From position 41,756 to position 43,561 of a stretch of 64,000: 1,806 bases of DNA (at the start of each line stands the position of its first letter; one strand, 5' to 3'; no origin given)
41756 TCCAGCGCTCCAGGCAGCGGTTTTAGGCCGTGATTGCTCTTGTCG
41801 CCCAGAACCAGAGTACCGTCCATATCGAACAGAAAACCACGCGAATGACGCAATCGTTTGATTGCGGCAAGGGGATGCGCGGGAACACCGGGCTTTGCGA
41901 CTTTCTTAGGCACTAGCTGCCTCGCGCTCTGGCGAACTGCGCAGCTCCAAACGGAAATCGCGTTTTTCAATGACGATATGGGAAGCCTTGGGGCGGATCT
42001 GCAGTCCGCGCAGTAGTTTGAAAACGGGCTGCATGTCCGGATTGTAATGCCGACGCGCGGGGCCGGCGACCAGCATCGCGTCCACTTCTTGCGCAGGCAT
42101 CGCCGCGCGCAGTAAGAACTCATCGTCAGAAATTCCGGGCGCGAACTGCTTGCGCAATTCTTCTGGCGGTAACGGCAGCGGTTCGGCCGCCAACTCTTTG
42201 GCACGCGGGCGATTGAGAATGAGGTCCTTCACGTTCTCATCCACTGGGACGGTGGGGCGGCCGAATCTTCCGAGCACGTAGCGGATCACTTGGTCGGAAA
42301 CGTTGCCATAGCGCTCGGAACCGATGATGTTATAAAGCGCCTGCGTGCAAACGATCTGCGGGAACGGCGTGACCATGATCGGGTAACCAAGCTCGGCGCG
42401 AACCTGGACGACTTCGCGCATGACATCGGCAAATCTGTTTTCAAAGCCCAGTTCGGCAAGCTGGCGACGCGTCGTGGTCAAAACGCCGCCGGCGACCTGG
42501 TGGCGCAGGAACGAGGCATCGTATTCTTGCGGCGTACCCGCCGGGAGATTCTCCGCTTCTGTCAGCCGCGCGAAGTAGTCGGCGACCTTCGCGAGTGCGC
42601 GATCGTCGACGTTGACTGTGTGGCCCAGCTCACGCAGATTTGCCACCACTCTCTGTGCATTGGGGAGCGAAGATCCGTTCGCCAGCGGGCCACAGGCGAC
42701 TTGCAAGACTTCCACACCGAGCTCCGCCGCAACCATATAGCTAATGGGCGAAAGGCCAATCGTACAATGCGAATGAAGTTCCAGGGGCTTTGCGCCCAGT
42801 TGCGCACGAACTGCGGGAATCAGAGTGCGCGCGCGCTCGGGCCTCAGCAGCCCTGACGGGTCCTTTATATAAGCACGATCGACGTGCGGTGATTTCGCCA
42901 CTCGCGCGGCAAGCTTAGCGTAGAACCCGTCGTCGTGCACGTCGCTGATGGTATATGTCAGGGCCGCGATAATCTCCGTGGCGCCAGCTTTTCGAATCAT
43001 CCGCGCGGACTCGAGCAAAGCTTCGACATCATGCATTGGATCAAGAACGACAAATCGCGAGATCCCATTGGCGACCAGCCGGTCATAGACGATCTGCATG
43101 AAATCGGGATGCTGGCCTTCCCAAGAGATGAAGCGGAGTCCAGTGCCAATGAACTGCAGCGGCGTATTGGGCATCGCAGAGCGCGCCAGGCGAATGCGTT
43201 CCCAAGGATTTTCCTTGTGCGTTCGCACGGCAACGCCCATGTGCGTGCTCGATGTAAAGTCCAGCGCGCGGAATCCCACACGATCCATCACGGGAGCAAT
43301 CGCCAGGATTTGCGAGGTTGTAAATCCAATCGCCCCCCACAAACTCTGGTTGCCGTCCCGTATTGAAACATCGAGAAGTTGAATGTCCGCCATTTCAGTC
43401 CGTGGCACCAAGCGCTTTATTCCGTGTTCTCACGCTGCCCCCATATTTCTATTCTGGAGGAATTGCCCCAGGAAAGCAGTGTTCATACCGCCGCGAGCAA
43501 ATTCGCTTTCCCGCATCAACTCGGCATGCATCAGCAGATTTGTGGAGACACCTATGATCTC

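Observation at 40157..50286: Complete phosphorylate-carboxylate-cleave operon for hydroxyacetophenones (Hpe/Acv-like) in a new lineage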

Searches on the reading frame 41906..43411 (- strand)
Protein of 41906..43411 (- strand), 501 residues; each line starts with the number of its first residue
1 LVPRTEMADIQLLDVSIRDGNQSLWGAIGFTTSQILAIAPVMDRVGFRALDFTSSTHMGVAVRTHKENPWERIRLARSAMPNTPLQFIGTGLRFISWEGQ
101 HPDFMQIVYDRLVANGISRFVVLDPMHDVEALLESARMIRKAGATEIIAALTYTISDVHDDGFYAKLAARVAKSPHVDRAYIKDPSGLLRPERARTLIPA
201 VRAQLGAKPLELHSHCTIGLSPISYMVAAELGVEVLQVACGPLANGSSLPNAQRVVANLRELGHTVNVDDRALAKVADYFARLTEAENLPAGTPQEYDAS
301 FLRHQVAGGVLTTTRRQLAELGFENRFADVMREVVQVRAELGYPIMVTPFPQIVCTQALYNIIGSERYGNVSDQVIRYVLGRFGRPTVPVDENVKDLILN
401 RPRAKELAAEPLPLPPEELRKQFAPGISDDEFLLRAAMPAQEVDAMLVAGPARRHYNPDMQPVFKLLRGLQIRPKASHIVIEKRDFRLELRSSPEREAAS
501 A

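Call 4: search_protein_families(library=pfam, proteins=[window:41906-43411:-])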
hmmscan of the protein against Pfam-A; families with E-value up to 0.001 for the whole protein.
window:41906-43411:- (501 aa): 2 families
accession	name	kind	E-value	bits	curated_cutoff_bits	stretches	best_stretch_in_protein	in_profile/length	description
PF02436.23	PYC_OADA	-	1.1e-23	84.5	27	1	302-439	2-154/201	Conserved carboxylase domain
PF00682.25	HMGL-like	-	4.5e-08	33.2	29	0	158-278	138-258/260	HMGL-like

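Call 5: search_protein_families(library=ncbifam, proteins=[window:41906-43411:-])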
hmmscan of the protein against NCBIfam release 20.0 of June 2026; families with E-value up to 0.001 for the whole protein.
window:41906-43411:- (501 aa): 18 families
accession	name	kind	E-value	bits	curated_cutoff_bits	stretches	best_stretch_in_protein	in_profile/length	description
NF006761.0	PRK09282.1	domain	2.6e-88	297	402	1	8-403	2-393/591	pyruvate carboxylase subunit B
NF008985.0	PRK12331.1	equivalog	6.5e-79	265.8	718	1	7-439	1-433/465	oxaloacetate decarboxylase subunit alpha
TIGR01108.1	oadA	equivalog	2.5e-78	264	756.5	1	13-421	2-405/582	sodium-extruding oxaloacetate decarboxylase subunit alpha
NF010644.0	PRK14041.1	equivalog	5e-74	249.6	734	1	11-406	4-395/467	pyruvate carboxylase subunit B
NF010643.0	PRK14040.1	subfamily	6.3e-67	226.4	892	1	8-400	5-393/595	oxaloacetate decarboxylase subunit alpha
NF009231.0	PRK12581.1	equivalog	1.4e-55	188.7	954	1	12-396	15-398/468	oxaloacetate decarboxylase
NF008984.0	PRK12330.1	equivalog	3.6e-54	184.4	827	1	9-410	5-403/500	methylmalonyl-CoA carboxytransferase subunit 5S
NF010645.0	PRK14042.1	equivalog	9.5e-52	176.5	1182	1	9-438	3-430/596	pyruvate carboxylase subunit B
NF009554.0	PRK12999.1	equivalog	1.3e-46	159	965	1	8-404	532-941/1147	pyruvate carboxylase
TIGR01235.1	pyruv_carbox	equivalog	4.7e-37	127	1114.45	1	9-401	530-935/1143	pyruvate carboxylase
NF006049.0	PRK08195.1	subfamily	3.5e-09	36.2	229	1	169-283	154-269/344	4-hyroxy-2-oxovalerate/4-hydroxy-2-oxopentanoic acid aldolase,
NF002085.0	PRK00915.1-2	subfamily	5.5e-09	35.3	517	1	168-288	159-279/504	2-isopropylmalate synthase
TIGR03217.1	4OH_2_O_val_ald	equivalog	7.9e-08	31.9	286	1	170-280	150-261/334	4-hydroxy-2-oxovalerate aldolase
TIGR02660.1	nifV_homocitr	equivalog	8.4e-08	31.9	462.9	1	159-282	139-261/365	homocitrate synthase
TIGR02146.1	LysS_fung_arch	equivalog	2.8e-07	30.1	413.55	1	168-260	144-236/344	homocitrate synthase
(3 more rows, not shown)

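Call 14: find_homologous_proteins(query=window:41906-43393:-)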
Query window:41906-43393:- (495 aa): 6267 proteins with E <= 0.001 among 8000 candidates; the best 120 are listed.
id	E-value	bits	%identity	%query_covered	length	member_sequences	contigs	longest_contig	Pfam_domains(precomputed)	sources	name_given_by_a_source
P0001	0.0e+0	1043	94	100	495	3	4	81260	PF00682.26,PF02436.24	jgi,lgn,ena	jgi:oxaloacetate decarboxylase alpha subunit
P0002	0.0e+0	1040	95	100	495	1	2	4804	PF00682.26,PF02436.24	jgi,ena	jgi:oxaloacetate decarboxylase alpha subunit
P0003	0.0e+0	1030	93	100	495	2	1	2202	PF00682.26,PF02436.24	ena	-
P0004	0.0e+0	1029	94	100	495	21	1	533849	PF00682.26,PF02436.24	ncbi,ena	-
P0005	0.0e+0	1015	92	100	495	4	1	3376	PF00682.26,PF02436.24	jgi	jgi:oxaloacetate decarboxylase (Na+ extruding) subunit alpha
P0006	4.0e-293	990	89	100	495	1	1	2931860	PF00682.26,PF02436.24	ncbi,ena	-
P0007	8.6e-290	979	88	100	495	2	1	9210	PF00682.26,PF02436.24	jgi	jgi:oxaloacetate decarboxylase alpha subunit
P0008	3.5e-289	977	88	100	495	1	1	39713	PF00682.26,PF02436.24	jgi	jgi:oxaloacetate decarboxylase (Na+ extruding) subunit alpha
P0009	5.8e-289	977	88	100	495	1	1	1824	PF00682.26,PF02436.24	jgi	jgi:oxaloacetate decarboxylase alpha subunit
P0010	4.3e-288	974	88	99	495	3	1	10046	PF00682.26,PF02436.24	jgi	jgi:oxaloacetate decarboxylase (Na+ extruding) subunit alpha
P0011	1.2e-287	972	88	100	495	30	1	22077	PF00682.26,PF02436.24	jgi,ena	-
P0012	4.7e-287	970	87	100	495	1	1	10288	PF00682.26,PF02436.24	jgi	jgi:oxaloacetate decarboxylase (Na+ extruding) subunit alpha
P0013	4.8e-287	970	88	100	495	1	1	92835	PF00682.26,PF02436.24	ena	-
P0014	1.1e-286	969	87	100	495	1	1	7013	PF00682.26,PF02436.24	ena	-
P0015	2.6e-286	968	87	100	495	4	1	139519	PF00682.26,PF02436.24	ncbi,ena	-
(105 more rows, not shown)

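Call 18: search_solved_structures(query=window:41906-43393:-, max_evalue=0.001)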
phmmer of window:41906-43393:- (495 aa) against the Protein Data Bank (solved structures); distinct sequences matched with E-value up to 0.001: 30.
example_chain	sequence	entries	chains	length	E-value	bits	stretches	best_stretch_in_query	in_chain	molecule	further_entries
5ks8_C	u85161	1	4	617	1.7e-58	201.9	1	1-416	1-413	Pyruvate carboxylase subunit beta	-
2nx9_A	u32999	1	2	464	3.8e-56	194.1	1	5-395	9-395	Oxaloacetate decarboxylase 2, subunit alpha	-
1s3h_A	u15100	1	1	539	3.2e-52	181.2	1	5-417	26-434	transcarboxylase 5S subunit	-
1rqb_A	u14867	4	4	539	1.4e-51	179.1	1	5-417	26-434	transcarboxylase 5S subunit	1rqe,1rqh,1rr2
1u5j_A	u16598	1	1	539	1.9e-51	178.6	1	5-417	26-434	transcarboxylase 5S subunit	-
9ueq_A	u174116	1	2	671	2.5e-33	118.9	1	4-358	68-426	Pyruvate carboxylase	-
9ubg_A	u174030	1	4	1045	5.5e-33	117.8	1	4-358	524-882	Pyruvate carboxylase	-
9vmh_A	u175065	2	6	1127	7.2e-33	117.4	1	4-358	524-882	Pyruvate carboxylase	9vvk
5vz0_A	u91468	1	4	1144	2.3e-28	102.5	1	3-391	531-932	Pyruvate carboxylase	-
5vyw_A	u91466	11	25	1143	6.1e-28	101.2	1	3-391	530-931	Pyruvate carboxylase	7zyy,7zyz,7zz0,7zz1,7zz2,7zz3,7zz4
5vyz_A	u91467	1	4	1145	6.1e-28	101.2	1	3-391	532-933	Pyruvate carboxylase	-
4jx4_A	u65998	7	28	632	8.1e-26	94.2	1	5-356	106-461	Pyruvate carboxylase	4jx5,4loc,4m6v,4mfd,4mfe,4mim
2qf7_A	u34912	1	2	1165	1.1e-25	93.7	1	5-356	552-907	Pyruvate carboxylase protein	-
3hb9_A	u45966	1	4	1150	2.3e-25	92.6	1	3-394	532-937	Pyruvate carboxylase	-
4jx6_A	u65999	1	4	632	2.7e-25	92.5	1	5-356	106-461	Pyruvate carboxylase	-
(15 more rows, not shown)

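Call 21: search_dna_similar(query=window:41906-43393:-, collection=plasmids, mode=protein, max_rows=25)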
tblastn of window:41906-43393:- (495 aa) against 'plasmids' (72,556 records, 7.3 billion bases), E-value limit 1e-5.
Records with a match: 152; places in all: 164; records where one place covers at least 80% of the query: 23.
Best place of each record, by identity: 60-80% 1; <60% 151.
By first word of the organism name: Agrobacterium 21; Clostridioides 12; Rhizobium 11; Sinorhizobium 9; Paracoccus 8; Rhodococcus 5; Burkholderia 5; Novosphingobium 4; Klebsiella 4; Cupriavidus 4; and 52 more.
By predicted mobility (MOB-suite, as given by PLSDB): non-mobilizable 82; conjugative 51; mobilizable 19.
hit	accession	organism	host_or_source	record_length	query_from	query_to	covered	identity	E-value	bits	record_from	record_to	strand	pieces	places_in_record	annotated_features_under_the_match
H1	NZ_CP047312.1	Pseudomonas putida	whole organism,soil sample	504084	1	487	98%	71.7%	0e+0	733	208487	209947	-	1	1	biotin carboxyl carrier protein | biotin carboxylase N-terminal domain-containing protein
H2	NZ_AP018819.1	Sphingomonas bisphenolicum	-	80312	1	487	98%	59.4%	0e+0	600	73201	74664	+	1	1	biotin carboxyl carrier protein | biotin carboxylase N-terminal domain-containing protein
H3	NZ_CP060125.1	Sphingobium yanoikuyae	Cell culture,soil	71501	1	487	98%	59.4%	0e+0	600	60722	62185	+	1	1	biotin carboxyl carrier protein | biotin carboxylase N-terminal domain-containing protein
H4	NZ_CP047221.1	Sphingobium yanoikuyae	cell culture,sludge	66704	1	487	98%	59.4%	0e+0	600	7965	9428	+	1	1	biotin carboxyl carrier protein | biotin carboxylase N-terminal domain-containing protein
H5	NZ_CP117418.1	Novosphingobium humi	Single cell,Soil from military shooting ...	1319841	1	484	98%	57.7%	0e+0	575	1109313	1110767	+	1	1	none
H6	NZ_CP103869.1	Novosphingobium humi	pure culture,soil biofilm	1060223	1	484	98%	57.5%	0e+0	577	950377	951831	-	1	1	none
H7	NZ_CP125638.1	Rhizobium leguminosarum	Phaseolus vulgaris,Pure culture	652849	1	484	98%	53.3%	8e-168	532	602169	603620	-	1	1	hypothetical protein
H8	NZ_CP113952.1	Rhodococcus sp. JS3073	culture,soil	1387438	4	484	97%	43.1%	7e-119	391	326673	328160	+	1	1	record has no annotation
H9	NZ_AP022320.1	Burkholderia sp. THE68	Togo hemipterus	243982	4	489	98%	37.4%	2e-100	338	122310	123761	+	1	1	pyruvate carboxylase subunit B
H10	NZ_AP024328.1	Caballeronia sp. NK8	-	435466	4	489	98%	37.4%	2e-100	338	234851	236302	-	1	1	pyruvate carboxylase subunit B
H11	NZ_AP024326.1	Caballeronia sp. NK8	-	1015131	4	489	98%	37.4%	2e-100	338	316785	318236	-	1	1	record has no annotation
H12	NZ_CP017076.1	Novosphingobium resinovorum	single cell,soil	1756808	1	462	93%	38.2%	9e-91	310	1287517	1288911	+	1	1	none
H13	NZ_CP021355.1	Rhodococcus oxybenzonivorans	river sediment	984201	4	484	97%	36.2%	2e-82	286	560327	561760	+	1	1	carboxyltransferase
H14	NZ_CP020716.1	Cnuibacter physcomitrellae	Physcomitrium patens,single cell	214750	3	493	99%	34.7%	7e-86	296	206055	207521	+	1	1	pyruvate carboxylase subunit B | accB: acetyl-CoA carboxylase biotin carboxyl carrier protein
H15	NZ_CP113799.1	Rhodococcus pyridinivorans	sediment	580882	4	484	97%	34.6%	3e-79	276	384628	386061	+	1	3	carboxyltransferase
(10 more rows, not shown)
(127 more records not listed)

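Call 22: get_annotated_region(hit=H1, flank=10000)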
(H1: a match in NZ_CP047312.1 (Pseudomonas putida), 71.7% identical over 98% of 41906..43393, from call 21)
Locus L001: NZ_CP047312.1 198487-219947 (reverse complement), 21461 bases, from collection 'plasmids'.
description: Pseudomonas putida strain YC-AE1 plasmid unnamed1, complete sequence
organism: Pseudomonas putida (NCBI taxid 303)
taxonomy: Bacteria; Pseudomonadota; Gammaproteobacteria; Pseudomonadales; Pseudomonadaceae; Pseudomonas; Pseudomonas putida
host: -; source: whole organism,soil sample; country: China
typing (MOB-suite, as given by PLSDB): conjugative; replicon rep_cluster_1115; relaxase MOBP; mating-pair formation MPF_I
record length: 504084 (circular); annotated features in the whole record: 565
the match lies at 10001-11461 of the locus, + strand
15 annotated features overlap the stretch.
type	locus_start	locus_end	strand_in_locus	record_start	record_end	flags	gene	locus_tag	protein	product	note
CDS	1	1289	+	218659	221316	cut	-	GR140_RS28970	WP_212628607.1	hypothetical protein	-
CDS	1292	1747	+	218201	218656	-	-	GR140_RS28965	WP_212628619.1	hypothetical protein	-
CDS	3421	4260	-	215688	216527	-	-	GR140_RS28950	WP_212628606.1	helix-turn-helix domain-containing protein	GO:0006355 - regulation of DNA-templated transcription [Evidence IEA]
CDS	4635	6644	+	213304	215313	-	-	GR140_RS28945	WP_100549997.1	acetoacetate--CoA ligase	GO:0019287 - isopentenyl diphosphate biosynthetic process, mevalonate pathway [Evidence IEA]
CDS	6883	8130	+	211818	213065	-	-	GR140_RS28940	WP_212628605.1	Tm-1-like ATP-binding domain-containing protein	-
CDS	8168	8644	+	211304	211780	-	-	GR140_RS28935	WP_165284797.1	biotin/lipoyl-containing protein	-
CDS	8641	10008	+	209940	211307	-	-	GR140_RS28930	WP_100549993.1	biotin carboxylase N-terminal domain-containing protein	-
CDS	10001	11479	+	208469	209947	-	-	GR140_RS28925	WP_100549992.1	biotin carboxyl carrier protein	-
CDS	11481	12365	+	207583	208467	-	-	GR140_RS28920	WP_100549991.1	HAD hydrolase-like protein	-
CDS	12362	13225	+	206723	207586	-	-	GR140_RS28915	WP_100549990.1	amidohydrolase family protein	-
CDS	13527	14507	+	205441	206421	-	-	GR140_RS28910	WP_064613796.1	IS5 family transposase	-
CDS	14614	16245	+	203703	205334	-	-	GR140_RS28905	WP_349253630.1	DUF1302 domain-containing protein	-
CDS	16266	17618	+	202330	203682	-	-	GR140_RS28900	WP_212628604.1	DUF1329 domain-containing protein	-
CDS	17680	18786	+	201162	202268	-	-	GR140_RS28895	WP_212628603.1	YCF48-related protein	-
CDS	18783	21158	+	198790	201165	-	-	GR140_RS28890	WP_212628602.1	MMPL family transporter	-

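Call 23: get_annotated_region(hit=H2, flank=10000)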
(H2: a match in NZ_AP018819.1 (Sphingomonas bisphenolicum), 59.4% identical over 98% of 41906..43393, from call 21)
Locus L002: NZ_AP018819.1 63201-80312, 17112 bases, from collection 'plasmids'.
description: Sphingomonas bisphenolicum strain AO1 plasmid pBAR1, complete sequence
organism: Sphingomonas bisphenolicum (NCBI taxid 296544)
taxonomy: Bacteria; Pseudomonadota; Alphaproteobacteria; Sphingomonadales; Sphingomonadaceae; Sphingomonas; Sphingomonas bisphenolicum
host: -; source: -; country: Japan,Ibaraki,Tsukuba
typing (MOB-suite, as given by PLSDB): mobilizable; relaxase MOBP
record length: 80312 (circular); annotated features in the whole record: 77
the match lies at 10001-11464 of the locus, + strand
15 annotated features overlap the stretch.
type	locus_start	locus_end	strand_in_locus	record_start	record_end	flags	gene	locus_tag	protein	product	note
CDS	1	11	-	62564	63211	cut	-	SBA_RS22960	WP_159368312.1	TetR/AcrR family transcriptional regulator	GO:0006355 - regulation of DNA-templated transcription [Evidence IEA]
CDS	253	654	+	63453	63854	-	-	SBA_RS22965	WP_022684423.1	transposase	GO:0006313 - DNA transposition [Evidence IEA]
CDS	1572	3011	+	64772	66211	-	-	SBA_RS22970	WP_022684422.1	carotenoid oxygenase family protein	-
CDS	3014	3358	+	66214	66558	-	-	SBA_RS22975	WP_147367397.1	hypothetical protein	-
CDS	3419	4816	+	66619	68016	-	-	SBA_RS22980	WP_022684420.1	aldehyde dehydrogenase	-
CDS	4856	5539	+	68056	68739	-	-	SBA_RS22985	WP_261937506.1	nuclear transport factor 2 family protein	-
CDS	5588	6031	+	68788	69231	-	-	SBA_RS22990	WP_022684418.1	thioesterase family protein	-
CDS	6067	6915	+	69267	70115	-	-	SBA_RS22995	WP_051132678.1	3-keto-5-aminohexanoate cleavage protein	-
CDS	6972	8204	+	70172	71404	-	-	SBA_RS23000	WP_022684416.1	Tm-1-like ATP-binding domain-containing protein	-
CDS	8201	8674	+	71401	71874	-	-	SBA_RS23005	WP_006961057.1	acetyl-CoA carboxylase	GO:0006633 - fatty acid biosynthetic process [Evidence IEA]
CDS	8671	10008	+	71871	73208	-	-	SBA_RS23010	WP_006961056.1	biotin carboxylase N-terminal domain-containing protein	-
CDS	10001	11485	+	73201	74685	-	-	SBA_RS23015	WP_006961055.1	biotin carboxyl carrier protein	-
CDS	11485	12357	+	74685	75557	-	-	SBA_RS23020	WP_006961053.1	HAD hydrolase-like protein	-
CDS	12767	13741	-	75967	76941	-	-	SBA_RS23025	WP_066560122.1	Tn3 family transposase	GO:0006313 - DNA transposition [Evidence IEA]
CDS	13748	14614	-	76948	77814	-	-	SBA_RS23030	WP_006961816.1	recombinase family protein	GO:0006310 - DNA recombination [Evidence IEA]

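Call 32: get_annotated_region(hit=H7, flank=9000)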
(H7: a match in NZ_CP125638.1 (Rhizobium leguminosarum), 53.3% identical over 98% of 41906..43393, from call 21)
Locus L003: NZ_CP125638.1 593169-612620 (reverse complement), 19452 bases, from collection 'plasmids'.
description: Rhizobium leguminosarum strain BT01 plasmid pRlBT01c, complete sequence
organism: Rhizobium leguminosarum (NCBI taxid 384)
taxonomy: Bacteria; Pseudomonadota; Alphaproteobacteria; Hyphomicrobiales; Rhizobiaceae; Rhizobium; Rhizobium leguminosarum
host: -; source: Phaseolus vulgaris,Pure culture; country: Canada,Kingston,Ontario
typing (MOB-suite, as given by PLSDB): mobilizable; relaxase MOBQ
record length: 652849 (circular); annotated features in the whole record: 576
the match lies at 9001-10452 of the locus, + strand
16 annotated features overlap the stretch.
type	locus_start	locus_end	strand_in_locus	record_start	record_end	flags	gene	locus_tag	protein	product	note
CDS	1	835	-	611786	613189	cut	-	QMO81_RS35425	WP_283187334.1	sigma 54-interacting transcriptional regulator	GO:0006355 - regulation of DNA-templated transcription [Evidence IEA]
CDS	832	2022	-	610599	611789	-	-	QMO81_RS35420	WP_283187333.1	PAS domain-containing protein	-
CDS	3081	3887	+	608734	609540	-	-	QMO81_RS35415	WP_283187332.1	helix-turn-helix domain-containing protein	GO:0006355 - regulation of DNA-templated transcription [Evidence IEA]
CDS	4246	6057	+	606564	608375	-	-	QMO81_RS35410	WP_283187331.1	PEP-utilizing enzyme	GO:0016310 - phosphorylation [Evidence IEA]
CDS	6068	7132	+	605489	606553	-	-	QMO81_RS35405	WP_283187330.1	PEP/pyruvate-binding domain-containing protein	-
CDS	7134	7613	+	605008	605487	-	-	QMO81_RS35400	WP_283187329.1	biotin/lipoyl-containing protein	-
CDS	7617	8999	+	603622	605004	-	-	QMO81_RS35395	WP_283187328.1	acetyl-CoA carboxylase biotin carboxylase subunit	-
CDS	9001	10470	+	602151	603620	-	-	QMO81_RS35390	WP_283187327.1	hypothetical protein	-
CDS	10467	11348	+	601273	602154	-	-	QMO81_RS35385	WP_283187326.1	HAD family hydrolase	-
CDS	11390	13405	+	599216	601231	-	-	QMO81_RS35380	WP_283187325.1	acetoacetate--CoA ligase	GO:0019287 - isopentenyl diphosphate biosynthetic process, mevalonate pathway [Evidence IEA]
CDS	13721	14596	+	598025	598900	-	-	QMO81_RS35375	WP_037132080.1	amidohydrolase family protein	-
CDS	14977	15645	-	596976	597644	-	-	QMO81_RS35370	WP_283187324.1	TetR/AcrR family transcriptional regulator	-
CDS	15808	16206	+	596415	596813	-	-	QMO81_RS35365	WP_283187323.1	hypothetical protein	-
CDS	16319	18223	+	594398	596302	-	-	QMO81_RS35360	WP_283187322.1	ABC transporter substrate-binding protein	-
CDS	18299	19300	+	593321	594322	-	-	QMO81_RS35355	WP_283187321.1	ABC transporter permease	-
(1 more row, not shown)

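Call 33: get_annotated_region(hit=H8, flank=9000)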
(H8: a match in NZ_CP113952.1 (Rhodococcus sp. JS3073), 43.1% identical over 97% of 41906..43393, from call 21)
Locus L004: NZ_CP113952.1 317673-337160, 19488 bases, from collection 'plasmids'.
description: Rhodococcus sp. JS3073 plasmid unnamed, complete sequence
organism: Rhodococcus sp. JS3073 (NCBI taxid 3002901)
taxonomy: Bacteria; Actinomycetota; Actinomycetes; Mycobacteriales; Nocardiaceae; Rhodococcus; Rhodococcus sp. JS3073
host: -; source: culture,soil; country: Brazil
typing (MOB-suite, as given by PLSDB): non-mobilizable
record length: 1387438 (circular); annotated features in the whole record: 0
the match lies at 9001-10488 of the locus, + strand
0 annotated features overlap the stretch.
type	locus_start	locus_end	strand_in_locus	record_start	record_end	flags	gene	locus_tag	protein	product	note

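Call 35: find_related_loci(query=A1, collection=genome_contigs, flank=10000)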
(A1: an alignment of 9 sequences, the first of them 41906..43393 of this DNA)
Query A1 (495 aa) in genome_contigs; peptide patterns used: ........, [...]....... (x = any residue, [..] = any of these).
599 stretches matched a pattern (row limit reached: there are more); 568 encode a relative of the query (tblastn E <= 1e-3); the best 80 are kept; 80 distinct loci.
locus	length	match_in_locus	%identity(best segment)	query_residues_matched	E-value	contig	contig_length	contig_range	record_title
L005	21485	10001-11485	87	1-495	0e+0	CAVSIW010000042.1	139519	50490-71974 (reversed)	MAG: uncultured Acidobacteriota bacterium isolate MFD01299.bin.2.133 genome assembly, contig: contig_41298, whole genome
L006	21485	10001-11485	88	1-495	0e+0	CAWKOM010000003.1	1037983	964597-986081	MAG: uncultured Acidobacteriota bacterium isolate MFD04570.bin.1.109 genome assembly, contig: contig_103874, whole genom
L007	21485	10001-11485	87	1-495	0e+0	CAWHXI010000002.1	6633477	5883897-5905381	MAG: uncultured Acidobacteriota bacterium isolate MFD00731.bin.1.159 genome assembly, contig: contig_8013, whole genome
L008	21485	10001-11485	87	1-495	0e+0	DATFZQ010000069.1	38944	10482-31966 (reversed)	MAG TPA_asm: Candidatus Acidoferrum sp. isolate SMAG_U9573 k141_572010, whole genome shotgun sequence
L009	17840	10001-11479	86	1-495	0e+0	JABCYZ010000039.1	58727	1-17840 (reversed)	MAG: Acidobacteria bacterium isolate Inc-BW-C-12-O_MAG13 Ga0210391_10000277, whole genome shotgun sequence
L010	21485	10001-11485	86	1-495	0e+0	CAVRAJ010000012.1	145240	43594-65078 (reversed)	MAG: uncultured Acidobacteriota bacterium isolate MFD00031.bin.1.66 genome assembly, contig: contig_74952, whole genome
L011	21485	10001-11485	94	1-495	0e+0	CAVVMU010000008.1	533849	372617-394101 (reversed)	MAG: uncultured Acidobacteriota bacterium isolate MFD05377.bin.1.176 genome assembly, contig: contig_27361, whole genome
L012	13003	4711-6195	86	1-495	0e+0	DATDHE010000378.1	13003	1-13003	MAG TPA_asm: Candidatus Acidoferrum sp. isolate SMAG_U270 k141_524358, whole genome shotgun sequence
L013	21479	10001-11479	85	1-493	0e+0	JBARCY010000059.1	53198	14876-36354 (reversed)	MAG: Candidatus Acidiferrum sp. isolate MFD06536_ilm_asm_bin41 k127_39969, whole genome shotgun sequence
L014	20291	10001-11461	77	1-487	0e+0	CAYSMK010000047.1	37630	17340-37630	MAG TPA_asm: uncultured Geobacter sp. isolate binchicken_co269_58 genome assembly, contig: NODE_920_length_37630_cov_296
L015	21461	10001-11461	76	1-487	0e+0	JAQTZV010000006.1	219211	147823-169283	MAG: Desulfuromonadaceae bacterium isolate STC_69 NODE_128_length_219211_cov_19.615750_Sandtown_C, whole genome shotgun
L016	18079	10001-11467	76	1-487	0e+0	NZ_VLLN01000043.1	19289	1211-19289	Geobacter argillaceus strain ATCC BAA-1139 Ga0052872_scaffold00043.43, whole genome shotgun sequence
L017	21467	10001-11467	75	1-489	0e+0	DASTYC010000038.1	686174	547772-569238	MAG TPA_asm: Streptosporangiaceae bacterium isolate SMAG_U2431 k141_1114101, whole genome shotgun sequence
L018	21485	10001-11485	71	1-495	0e+0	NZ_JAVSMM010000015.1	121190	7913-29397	MAG: Aromatoleum sp. isolate NRBC_bin_1 Aromatoleum_NRBC_Contig_15, whole genome shotgun sequence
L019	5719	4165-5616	74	1-485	0e+0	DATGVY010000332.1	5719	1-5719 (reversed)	MAG TPA_asm: Streptosporangiaceae bacterium isolate SMAG_U10568 k141_913877, whole genome shotgun sequence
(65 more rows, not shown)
